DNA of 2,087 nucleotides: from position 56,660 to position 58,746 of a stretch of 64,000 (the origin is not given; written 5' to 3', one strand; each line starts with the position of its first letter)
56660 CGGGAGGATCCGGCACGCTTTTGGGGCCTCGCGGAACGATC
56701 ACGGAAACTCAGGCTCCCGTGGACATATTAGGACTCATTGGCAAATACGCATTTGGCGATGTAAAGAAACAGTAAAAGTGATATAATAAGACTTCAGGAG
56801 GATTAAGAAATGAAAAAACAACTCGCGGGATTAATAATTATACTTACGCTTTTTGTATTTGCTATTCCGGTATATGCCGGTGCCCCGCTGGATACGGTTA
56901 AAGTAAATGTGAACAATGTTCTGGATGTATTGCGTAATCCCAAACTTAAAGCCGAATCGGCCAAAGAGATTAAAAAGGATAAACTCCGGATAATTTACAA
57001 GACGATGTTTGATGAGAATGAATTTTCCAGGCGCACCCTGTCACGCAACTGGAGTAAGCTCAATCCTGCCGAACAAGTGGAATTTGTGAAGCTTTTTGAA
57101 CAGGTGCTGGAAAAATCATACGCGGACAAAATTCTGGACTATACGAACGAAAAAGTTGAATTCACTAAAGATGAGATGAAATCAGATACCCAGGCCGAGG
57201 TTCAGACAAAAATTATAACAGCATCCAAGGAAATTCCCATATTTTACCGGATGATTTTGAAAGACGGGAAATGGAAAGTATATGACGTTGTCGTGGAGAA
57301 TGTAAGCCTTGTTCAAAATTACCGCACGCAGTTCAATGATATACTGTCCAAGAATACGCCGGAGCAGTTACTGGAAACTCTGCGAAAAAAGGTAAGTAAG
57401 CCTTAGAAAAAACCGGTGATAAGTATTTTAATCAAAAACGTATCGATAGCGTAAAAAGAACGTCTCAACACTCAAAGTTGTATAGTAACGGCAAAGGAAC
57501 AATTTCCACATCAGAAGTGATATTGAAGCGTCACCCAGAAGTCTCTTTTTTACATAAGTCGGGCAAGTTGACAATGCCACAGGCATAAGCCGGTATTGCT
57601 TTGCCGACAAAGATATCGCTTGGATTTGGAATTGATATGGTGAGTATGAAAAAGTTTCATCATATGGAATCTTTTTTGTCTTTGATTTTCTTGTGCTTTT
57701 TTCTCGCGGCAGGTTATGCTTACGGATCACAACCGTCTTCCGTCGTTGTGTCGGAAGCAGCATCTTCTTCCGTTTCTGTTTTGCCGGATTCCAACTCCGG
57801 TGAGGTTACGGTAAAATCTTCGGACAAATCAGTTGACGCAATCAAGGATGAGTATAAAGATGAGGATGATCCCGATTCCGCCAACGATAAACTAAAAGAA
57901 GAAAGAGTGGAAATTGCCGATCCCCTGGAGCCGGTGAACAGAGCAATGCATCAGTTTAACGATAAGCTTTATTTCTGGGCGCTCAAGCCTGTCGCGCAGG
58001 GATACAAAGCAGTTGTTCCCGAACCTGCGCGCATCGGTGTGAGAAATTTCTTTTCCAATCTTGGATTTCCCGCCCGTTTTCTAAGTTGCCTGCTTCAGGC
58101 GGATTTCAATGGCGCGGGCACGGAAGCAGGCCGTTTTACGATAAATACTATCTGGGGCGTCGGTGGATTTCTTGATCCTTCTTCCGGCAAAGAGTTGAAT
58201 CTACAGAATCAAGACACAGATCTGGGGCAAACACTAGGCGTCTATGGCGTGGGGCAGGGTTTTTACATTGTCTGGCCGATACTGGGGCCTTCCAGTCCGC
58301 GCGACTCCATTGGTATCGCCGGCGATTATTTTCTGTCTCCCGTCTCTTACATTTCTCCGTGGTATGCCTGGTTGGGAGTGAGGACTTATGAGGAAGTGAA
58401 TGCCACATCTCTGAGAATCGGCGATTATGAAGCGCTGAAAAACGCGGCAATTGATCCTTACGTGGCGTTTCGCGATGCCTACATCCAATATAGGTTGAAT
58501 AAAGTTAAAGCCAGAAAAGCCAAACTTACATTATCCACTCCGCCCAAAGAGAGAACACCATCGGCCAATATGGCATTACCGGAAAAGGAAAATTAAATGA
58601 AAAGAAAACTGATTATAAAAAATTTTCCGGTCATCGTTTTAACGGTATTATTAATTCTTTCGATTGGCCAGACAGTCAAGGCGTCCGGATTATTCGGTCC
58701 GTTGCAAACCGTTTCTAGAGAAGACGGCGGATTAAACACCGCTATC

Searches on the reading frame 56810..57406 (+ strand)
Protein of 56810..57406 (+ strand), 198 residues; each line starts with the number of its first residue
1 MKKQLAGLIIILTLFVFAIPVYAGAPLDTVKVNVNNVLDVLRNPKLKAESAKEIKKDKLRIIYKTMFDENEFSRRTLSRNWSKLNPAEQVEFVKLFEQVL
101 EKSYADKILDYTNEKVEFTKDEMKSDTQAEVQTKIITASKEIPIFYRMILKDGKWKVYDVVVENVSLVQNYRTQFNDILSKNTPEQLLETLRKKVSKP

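Call 80: search_protein_families(library=pfam, proteins=[window:56810-57406:+])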
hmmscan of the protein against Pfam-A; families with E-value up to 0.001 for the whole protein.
window:56810-57406:+ (198 aa): 1 family
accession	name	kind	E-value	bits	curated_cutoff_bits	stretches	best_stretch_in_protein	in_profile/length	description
PF05494.18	MlaC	-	1.6e-46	158.6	26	1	33-193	3-166/166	MlaC protein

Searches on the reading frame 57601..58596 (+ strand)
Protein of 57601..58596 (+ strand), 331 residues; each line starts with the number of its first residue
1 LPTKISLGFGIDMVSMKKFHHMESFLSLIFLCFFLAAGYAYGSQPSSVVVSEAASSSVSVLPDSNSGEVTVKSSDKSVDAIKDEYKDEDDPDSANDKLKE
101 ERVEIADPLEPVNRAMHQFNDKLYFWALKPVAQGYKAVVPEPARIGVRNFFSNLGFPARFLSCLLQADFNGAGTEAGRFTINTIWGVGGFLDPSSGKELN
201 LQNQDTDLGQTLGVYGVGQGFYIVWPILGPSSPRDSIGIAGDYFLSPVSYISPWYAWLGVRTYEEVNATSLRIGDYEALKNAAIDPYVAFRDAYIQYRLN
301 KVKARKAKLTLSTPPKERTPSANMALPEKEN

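Call 80: search_protein_families(library=pfam, proteins=[window:57601-58596:+])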
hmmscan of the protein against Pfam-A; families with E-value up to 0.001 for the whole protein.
window:57601-58596:+ (331 aa): 1 family
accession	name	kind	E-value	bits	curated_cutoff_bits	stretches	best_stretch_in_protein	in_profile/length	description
PF04333.18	MlaA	-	1.3e-69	234.2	25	1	106-299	2-193/195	MlaA lipoprotein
